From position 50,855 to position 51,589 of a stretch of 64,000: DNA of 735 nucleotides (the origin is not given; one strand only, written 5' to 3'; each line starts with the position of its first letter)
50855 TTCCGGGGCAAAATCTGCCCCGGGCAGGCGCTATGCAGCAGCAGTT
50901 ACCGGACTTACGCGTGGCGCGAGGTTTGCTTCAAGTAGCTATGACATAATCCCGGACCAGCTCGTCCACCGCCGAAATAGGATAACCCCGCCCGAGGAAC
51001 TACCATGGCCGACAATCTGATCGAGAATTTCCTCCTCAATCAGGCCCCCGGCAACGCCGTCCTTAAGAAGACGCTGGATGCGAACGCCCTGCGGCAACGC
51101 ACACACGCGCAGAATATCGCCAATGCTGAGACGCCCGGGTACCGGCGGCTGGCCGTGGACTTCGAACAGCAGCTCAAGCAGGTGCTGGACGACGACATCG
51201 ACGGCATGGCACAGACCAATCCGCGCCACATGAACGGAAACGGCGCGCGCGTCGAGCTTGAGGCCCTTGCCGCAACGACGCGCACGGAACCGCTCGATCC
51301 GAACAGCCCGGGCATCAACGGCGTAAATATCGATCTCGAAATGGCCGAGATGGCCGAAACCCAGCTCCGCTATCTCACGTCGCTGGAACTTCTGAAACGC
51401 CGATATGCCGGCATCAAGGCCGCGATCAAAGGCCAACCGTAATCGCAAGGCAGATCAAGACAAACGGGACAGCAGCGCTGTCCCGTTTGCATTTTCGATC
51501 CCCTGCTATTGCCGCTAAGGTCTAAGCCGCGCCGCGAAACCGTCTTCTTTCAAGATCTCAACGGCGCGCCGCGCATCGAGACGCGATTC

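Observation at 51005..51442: Orphan flgB homolog without flgC/fliE or any other flagellar gene nearby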

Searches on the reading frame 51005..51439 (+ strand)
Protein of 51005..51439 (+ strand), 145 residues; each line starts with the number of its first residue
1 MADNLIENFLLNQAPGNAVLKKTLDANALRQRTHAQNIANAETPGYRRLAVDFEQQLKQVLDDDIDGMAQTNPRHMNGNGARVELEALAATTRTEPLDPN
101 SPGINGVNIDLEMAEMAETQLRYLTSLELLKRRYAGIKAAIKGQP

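Call 3: search_protein_families(library=pfam, proteins=[window:51005-51439:+], max_evalue=1)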
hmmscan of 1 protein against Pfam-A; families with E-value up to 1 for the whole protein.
window:51005-51439:+ (145 aa): 3 families
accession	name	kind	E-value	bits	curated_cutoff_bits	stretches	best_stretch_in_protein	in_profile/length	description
PF00460.25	Flg_bb_rod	-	0.00012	22.4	20.7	1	23-47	7-31/31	Flagella basal body rod protein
PF03711.20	OKR_DC_1_C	-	0.002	18.9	24.2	1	69-143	52-126/132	Orn/Lys/Arg decarboxylase, C-terminal domain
PF06566.16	Chon_Sulph_att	-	0.1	12.9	25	1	67-112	48-89/250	Chondroitin sulphate attachment domain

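Call 4: search_protein_families(library=ncbifam, proteins=[window:51005-51439:+], max_evalue=1)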
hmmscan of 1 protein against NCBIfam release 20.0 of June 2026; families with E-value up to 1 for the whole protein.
window:51005-51439:+ (145 aa): 25 families
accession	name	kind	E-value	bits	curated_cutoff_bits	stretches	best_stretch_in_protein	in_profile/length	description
TIGR01396.1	FlgB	equivalog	8.5e-26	90.7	59.05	1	19-142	7-131/131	flagellar basal body rod protein FlgB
NF009266.0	PRK12623.1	equivalog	4.1e-17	62.4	144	1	16-143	12-132/133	flagellar basal body rod protein FlgB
NF009264.0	PRK12621.1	equivalog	5.3e-17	62.5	163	1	19-142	11-132/136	flagellar basal body rod protein FlgB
NF009328.0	PRK12685.1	equivalog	3.1e-12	46.9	169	1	19-144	11-116/116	flagellar basal body rod protein FlgB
NF004653.1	PRK06003.1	equivalog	2.4e-11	44.1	153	1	28-123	18-106/126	flagellar basal body rod protein FlgB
NF009270.0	PRK12627.1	equivalog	4e-10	40.2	128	1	28-133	19-117/128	FlgB family protein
NF004654.1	PRK06004.1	equivalog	1.7e-09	38.7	142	1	20-141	2-124/126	flagellar basal body rod protein FlgB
NF009275.1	PRK12632.1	equivalog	3.3e-09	37.2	170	1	22-128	13-112/130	flagellar basal body rod protein FlgC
NF009263.0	PRK12620.1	equivalog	9.3e-09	35.4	158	1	29-144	21-133/133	flagellar basal body rod protein FlgB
NF009262.0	PRK12619.1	equivalog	4.1e-08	33.7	183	1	21-143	13-129/130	flagellar basal body rod protein FlgB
TIGR02492.1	flgK_ends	equivalog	7.3e-08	32.1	170.75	2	22-56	8-42/437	flagellar hook-associated protein FlgK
NF009265.0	PRK12622.1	equivalog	1.9e-07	31.3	145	1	22-125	13-118/135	flagellar basal body rod protein FlgB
NF005280.0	PRK06797.1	equivalog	6.7e-07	29.9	106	1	31-143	19-134/135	flagellar basal body rod protein FlgB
NF009267.0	PRK12624.1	equivalog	2.2e-06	28.3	241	1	19-139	13-138/143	flagellar basal body rod protein FlgB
TIGR03506.1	FlgEFG_subfam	subfamily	3.5e-06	27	70.25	1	24-72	10-60/351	flagellar hook-basal body complex protein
TIGR01395.1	FlgC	equivalog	0.00025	21.3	102.1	1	22-131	9-123/137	flagellar basal body rod protein FlgC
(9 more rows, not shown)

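Call 6: find_homologous_proteins(query=window:51005-51439:+)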
Query window:51005-51439:+ (145 aa): 96 proteins with E <= 0.001 among 170 candidates.
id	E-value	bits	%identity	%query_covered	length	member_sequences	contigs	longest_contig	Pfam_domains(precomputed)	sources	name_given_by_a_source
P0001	2.0e-87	308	100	100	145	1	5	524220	-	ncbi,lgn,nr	ncbi:flagellar basal body rod protein FlgB [candidate division KSB1 bacterium]|nr:flagellar basal bo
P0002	3.9e-77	275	86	100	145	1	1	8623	-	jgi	jgi:flagellar basal-body rod protein FlgB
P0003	4.6e-70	252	82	100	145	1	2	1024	-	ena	-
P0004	2.3e-51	192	63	100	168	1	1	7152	-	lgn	-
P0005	2.7e-51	191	64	100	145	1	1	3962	-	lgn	-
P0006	1.4e-50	189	67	99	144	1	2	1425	-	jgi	-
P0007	4.5e-50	187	68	99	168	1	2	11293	-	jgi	jgi:flagellar basal-body rod protein FlgB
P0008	8.1e-50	187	65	99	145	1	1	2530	-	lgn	-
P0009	8.9e-50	186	64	99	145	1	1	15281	-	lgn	-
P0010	1.1e-49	186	64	99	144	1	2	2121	-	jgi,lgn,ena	-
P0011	1.8e-49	185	62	99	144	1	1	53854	-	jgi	jgi:flagellar basal-body rod protein FlgB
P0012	2.4e-49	185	64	99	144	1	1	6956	-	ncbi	-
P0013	2.7e-49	185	64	99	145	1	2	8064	-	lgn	-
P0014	6.3e-49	184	65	98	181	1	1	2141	PF00460.26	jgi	jgi:flagellar basal-body rod protein FlgB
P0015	7.6e-49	183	64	99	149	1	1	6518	-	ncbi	-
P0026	8.8e-47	177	61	99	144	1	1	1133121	-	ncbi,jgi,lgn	ncbi:MAG TPA: flagellar basal body rod protein FlgB [bacterium]|jgi:flagellar basal-body rod protein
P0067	4.6e-40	155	57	100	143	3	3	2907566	-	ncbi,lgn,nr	ncbi:flagellar basal body rod protein FlgB [bacterium]|nr:flagellar basal body rod protein FlgB [bac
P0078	3.5e-38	149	55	100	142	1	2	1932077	-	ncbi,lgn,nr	ncbi:MAG: flagellar basal body rod protein FlgB [Calditrichaeota bacterium]|nr:flagellar basal body 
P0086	3.9e-37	145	53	100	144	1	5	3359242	-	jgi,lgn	jgi:flagellar basal-body rod protein FlgB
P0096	1.0e-7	50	36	77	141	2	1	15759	PF00460.26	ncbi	-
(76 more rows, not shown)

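Call 8: find_encoding_contigs(protein=P0001, flank=10000, max_places=5)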
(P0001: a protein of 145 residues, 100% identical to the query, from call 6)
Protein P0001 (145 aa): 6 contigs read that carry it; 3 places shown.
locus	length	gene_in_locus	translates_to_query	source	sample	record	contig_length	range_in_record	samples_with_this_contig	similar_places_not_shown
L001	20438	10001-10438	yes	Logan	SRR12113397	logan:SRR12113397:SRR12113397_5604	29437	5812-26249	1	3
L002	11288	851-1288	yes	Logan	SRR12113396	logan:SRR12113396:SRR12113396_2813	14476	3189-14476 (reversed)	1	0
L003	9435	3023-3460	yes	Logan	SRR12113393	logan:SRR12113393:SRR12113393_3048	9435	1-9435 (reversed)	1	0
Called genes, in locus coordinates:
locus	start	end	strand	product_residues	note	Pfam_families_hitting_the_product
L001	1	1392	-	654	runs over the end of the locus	PF01839:FG-GAP (faint), PF13517:FG-GAP_3, PF13620:CarboxypepD_reg (faint), PF13517:FG-GAP_3, PF18962:Por_Secre_tail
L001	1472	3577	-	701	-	PF14292:SusE (faint), PF13860:FlgD_ig (weak), PF18962:Por_Secre_tail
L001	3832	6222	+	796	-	PF00989:PAS (faint)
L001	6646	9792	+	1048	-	PF00932:LTD, PF13205:Big_5 (faint), PF00932:LTD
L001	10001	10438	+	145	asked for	-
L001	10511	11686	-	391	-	PF03807:F420_oxidored (weak), PF02153:PDH_N, PF20463:PDH_C, PF01842:ACT (weak), PF22629:ACT_AHAS_ss (weak)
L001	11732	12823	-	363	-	PF02153:PDH_N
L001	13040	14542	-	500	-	-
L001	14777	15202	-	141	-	PF01592:NifU_N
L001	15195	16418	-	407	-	PF00266:Aminotran_5, PF00155:Aminotran_1_2 (weak)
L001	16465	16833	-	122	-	PF00355:Rieske, PF13806:Rieske_2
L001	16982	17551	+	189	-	-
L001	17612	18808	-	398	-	PF01458:SUFBD_core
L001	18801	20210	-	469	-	PF19295:SufBD_N, PF01458:SUFBD_core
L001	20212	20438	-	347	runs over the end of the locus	-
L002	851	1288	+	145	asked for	-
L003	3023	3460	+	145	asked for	-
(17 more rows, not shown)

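Call 9: find_encoding_contigs(protein=P0026, flank=10000, max_places=3)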
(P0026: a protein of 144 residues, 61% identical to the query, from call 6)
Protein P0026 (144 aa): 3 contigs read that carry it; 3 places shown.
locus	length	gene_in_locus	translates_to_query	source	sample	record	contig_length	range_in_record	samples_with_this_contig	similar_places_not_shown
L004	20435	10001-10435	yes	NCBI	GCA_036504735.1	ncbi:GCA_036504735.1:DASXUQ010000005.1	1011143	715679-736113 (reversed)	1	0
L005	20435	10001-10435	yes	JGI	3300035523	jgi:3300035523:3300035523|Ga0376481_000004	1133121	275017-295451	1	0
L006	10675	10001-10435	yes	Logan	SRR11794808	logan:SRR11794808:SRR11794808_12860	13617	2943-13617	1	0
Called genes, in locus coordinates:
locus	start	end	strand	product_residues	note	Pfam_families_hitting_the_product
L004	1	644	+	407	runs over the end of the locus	PF00266:Aminotran_5, PF00155:Aminotran_1_2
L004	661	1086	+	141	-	PF01592:NifU_N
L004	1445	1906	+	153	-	-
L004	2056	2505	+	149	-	-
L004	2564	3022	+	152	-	-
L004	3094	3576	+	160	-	-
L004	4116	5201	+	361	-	PF02153:PDH_N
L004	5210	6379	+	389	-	PF03807:F420_oxidored (weak), PF02153:PDH_N, PF20463:PDH_C, PF01842:ACT (weak)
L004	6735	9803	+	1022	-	PF13205:Big_5 (weak), PF00932:LTD, PF13205:Big_5, PF00932:LTD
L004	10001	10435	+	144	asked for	-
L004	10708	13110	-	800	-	PF08448:PAS_4 (faint), PF13188:PAS_8 (faint), PF00989:PAS (weak)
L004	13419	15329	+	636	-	PF13517:FG-GAP_3, PF01839:FG-GAP, PF13517:FG-GAP_3, PF13620:CarboxypepD_reg, PF13715:CarbopepD_reg_2 (weak), PF18962:Por_Secre_tail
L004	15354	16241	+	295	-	PF01680:SOR_SNZ, PF05690:ThiG (faint)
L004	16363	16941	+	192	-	PF01174:SNO, PF07685:GATase_3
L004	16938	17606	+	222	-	PF12710:HAD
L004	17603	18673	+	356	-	PF08309:LVIVD (faint)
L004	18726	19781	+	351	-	PF08309:LVIVD (faint)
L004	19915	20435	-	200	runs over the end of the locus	PF00009:GTP_EFTU (faint), PF03193:RsgA_GTPase (faint), PF01926:MMR_HSR1, PF02421:FeoB_N (weak)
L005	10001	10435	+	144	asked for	-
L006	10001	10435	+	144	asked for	-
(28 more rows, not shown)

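Call 10: find_encoding_contigs(protein=P0078, flank=10000, max_places=2)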
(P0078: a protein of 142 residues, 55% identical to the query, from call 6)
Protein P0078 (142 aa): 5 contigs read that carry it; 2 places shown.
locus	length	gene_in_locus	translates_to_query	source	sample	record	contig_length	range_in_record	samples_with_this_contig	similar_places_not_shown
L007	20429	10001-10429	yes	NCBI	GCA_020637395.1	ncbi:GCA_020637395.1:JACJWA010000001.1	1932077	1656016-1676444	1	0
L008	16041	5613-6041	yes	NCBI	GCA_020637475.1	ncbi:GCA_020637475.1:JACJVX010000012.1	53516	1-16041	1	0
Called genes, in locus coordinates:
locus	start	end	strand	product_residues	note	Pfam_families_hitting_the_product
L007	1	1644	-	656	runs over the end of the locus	PF13517:FG-GAP_3, PF01839:FG-GAP (weak), PF13620:CarboxypepD_reg, PF13715:CarbopepD_reg_2, PF22544:HYDIN_VesB_CFA65-like_Ig (weak)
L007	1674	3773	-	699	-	PF18962:Por_Secre_tail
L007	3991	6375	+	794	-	PF13426:PAS_9 (faint), PF08448:PAS_4 (faint), PF00989:PAS (faint), PF13188:PAS_8 (faint)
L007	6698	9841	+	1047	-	PF00932:LTD, PF13205:Big_5, PF00932:LTD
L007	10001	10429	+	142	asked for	-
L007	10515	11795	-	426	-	PF02153:PDH_N, PF13740:ACT_6 (faint), PF20463:PDH_C, PF01842:ACT, PF22629:ACT_AHAS_ss (weak)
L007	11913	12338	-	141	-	PF01592:NifU_N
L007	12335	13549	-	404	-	PF00266:Aminotran_5, PF00155:Aminotran_1_2 (weak)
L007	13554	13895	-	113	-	PF00355:Rieske, PF13806:Rieske_2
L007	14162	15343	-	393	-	PF01458:SUFBD_core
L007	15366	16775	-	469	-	PF19295:SufBD_N, PF01458:SUFBD_core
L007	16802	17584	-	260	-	-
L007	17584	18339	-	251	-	-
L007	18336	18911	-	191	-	-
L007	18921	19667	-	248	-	PF02463:SMC_N (faint), PF00005:ABC_tran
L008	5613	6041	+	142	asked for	-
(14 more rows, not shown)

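Call 11: find_encoding_contigs(protein=P0067, flank=10000, max_places=2)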
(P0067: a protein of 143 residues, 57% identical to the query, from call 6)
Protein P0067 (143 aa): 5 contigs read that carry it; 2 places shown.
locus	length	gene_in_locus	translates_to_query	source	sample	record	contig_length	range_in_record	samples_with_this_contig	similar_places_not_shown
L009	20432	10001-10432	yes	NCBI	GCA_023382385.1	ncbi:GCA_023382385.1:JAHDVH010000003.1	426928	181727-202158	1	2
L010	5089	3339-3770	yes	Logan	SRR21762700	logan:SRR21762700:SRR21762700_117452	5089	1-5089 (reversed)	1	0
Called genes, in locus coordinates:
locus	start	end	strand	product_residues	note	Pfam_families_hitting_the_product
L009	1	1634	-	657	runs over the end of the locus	PF01839:FG-GAP (faint), PF13517:FG-GAP_3, PF13620:CarboxypepD_reg (weak), PF18962:Por_Secre_tail (faint)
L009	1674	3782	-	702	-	PF13860:FlgD_ig, PF18962:Por_Secre_tail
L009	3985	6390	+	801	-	PF13188:PAS_8 (faint), PF17765:MLTR_LBD (faint), PF00989:PAS (faint), PF08448:PAS_4 (faint), PF13426:PAS_9 (faint), PF24820:Diguanyl_cycl_sensor (faint)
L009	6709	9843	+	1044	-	PF00932:LTD, PF13205:Big_5, PF00932:LTD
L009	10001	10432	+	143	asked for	-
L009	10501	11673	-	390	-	PF03446:NAD_binding_2 (weak), PF03807:F420_oxidored (faint), PF02153:PDH_N, PF20463:PDH_C, PF01842:ACT, PF13740:ACT_6 (weak), PF22629:ACT_AHAS_ss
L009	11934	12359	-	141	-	PF01592:NifU_N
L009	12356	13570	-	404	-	PF00266:Aminotran_5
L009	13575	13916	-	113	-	PF00355:Rieske, PF13806:Rieske_2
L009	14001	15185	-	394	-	PF01458:SUFBD_core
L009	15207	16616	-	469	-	PF19295:SufBD_N, PF01458:SUFBD_core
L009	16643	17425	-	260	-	-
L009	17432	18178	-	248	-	-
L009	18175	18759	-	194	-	-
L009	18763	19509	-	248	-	PF00005:ABC_tran, PF02463:SMC_N (faint)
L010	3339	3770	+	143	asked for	-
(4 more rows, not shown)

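Call 12: find_encoding_contigs(protein=P0086, flank=10000, max_places=2)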
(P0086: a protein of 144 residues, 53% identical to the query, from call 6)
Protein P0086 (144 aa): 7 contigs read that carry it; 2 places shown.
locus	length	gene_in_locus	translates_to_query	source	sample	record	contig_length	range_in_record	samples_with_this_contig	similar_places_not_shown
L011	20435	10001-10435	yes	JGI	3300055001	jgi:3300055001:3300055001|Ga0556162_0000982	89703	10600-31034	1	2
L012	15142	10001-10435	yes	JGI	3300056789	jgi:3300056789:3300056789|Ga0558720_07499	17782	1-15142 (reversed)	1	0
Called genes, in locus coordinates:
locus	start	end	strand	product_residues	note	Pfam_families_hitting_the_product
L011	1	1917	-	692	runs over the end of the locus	PF18962:Por_Secre_tail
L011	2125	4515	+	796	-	PF00989:PAS (faint), PF08448:PAS_4 (faint), PF13188:PAS_8 (faint), PF13426:PAS_9 (weak)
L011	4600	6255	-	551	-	PF01839:FG-GAP (faint), PF13517:FG-GAP_3 (weak), PF18962:Por_Secre_tail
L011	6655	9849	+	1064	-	PF00932:LTD, PF13205:Big_5, PF00932:LTD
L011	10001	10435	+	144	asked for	-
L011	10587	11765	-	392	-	PF02153:PDH_N, PF20463:PDH_C, PF01842:ACT, PF22629:ACT_AHAS_ss (weak)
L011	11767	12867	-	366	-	PF02153:PDH_N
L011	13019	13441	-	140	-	PF01592:NifU_N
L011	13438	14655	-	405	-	PF00266:Aminotran_5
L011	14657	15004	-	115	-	PF00355:Rieske, PF13806:Rieske_2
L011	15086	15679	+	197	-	-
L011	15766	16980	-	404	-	PF01458:SUFBD_core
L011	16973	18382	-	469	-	PF19295:SufBD_N, PF01458:SUFBD_core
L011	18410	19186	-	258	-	-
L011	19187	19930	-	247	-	-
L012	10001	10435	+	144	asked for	-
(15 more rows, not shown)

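Call 17: find_encoding_contigs(protein=P0096, flank=10000, max_places=2)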
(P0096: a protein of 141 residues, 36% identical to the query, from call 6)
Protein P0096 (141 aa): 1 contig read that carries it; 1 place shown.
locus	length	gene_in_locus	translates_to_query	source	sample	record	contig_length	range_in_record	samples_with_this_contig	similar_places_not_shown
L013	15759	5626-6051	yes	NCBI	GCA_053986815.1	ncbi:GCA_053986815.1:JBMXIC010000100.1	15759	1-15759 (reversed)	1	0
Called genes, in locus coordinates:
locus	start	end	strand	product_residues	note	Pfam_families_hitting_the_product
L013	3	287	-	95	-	?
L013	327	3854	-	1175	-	PF00072:Response_reg, PF00989:PAS, PF13426:PAS_9, PF08447:PAS_3, PF00989:PAS, PF13426:PAS_9, PF00512:HisKA, PF02518:HATPase_c, +3 more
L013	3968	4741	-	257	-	PF00813:FliP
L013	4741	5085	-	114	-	-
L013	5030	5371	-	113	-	PF01312:Bac_export_2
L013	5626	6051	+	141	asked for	PF00460:Flg_bb_rod (weak)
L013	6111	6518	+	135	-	PF06429:Flg_bbr_C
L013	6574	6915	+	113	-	PF02049:FliE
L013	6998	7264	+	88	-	PF01313:Bac_export_3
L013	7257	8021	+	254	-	PF01311:Bac_export_1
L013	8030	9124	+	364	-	PF01312:Bac_export_2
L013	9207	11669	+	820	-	PF00512:HisKA, PF02518:HATPase_c, PF00072:Response_reg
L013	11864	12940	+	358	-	PF00154:RecA_N, PF08423:Rad51 (weak), PF06745:ATPase (weak), PF27531:MT3502_N (weak), PF21096:RecA_C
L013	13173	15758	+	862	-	?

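Call 27: find_homologous_proteins(query=A1, max_evalue=0.00001)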
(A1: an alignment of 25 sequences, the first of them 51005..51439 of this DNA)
Query A1 (25 sequences) (145 aa, profile of the alignment): 7300 proteins with E <= 0.00001 among 8000 candidates; the best 120 are listed.
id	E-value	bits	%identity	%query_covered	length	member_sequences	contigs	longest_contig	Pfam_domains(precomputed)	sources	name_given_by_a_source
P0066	3.7e-63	230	55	100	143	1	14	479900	-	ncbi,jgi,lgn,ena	-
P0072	9.9e-63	229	59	100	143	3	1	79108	-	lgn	-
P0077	3.5e-62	227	55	99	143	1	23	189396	-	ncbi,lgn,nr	ncbi:flagellar basal body rod protein FlgB [bacterium]|nr:flagellar basal body rod protein FlgB [bac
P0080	4.5e-62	227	56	100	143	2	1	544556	-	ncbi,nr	ncbi:MAG: flagellar basal body rod protein FlgB [bacterium]|nr:flagellar basal body rod protein FlgB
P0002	4.6e-62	227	86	100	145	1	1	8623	-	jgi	jgi:flagellar basal-body rod protein FlgB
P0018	6.3e-62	226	63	99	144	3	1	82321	PF00460.26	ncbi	-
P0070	6.4e-62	226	57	99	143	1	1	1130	-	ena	-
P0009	2.9e-61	224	64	99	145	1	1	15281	-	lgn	-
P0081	3.1e-61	224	56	99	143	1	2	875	-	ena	-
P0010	3.9e-61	224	64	99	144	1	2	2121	-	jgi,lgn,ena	-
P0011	4.0e-61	224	62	99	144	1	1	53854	-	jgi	jgi:flagellar basal-body rod protein FlgB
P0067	4.4e-61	223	57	100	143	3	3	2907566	-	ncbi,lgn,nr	ncbi:flagellar basal body rod protein FlgB [bacterium]|nr:flagellar basal body rod protein FlgB [bac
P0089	5.2e-61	223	55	99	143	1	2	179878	-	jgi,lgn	-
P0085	7.4e-61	223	56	100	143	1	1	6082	-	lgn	-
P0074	9.1e-61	222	58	99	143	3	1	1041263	-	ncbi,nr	ncbi:MAG: flagellar basal body rod protein FlgB [bacterium]|nr:flagellar basal body rod protein FlgB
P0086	1.8e-60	221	53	100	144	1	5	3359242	-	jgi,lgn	jgi:flagellar basal-body rod protein FlgB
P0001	1.2e-59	219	100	100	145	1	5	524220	-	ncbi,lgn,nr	ncbi:flagellar basal body rod protein FlgB [candidate division KSB1 bacterium]|nr:flagellar basal bo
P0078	1.7e-59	218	55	100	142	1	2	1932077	-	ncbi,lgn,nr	ncbi:MAG: flagellar basal body rod protein FlgB [Calditrichaeota bacterium]|nr:flagellar basal body 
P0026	1.3e-58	215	61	99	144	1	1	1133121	-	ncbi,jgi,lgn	ncbi:MAG TPA: flagellar basal body rod protein FlgB [bacterium]|jgi:flagellar basal-body rod protein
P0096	1.3e-36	144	36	77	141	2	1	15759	PF00460.26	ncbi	-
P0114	4.2e-36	142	40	87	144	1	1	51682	-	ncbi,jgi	-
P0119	2.2e-35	140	41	99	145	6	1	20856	-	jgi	-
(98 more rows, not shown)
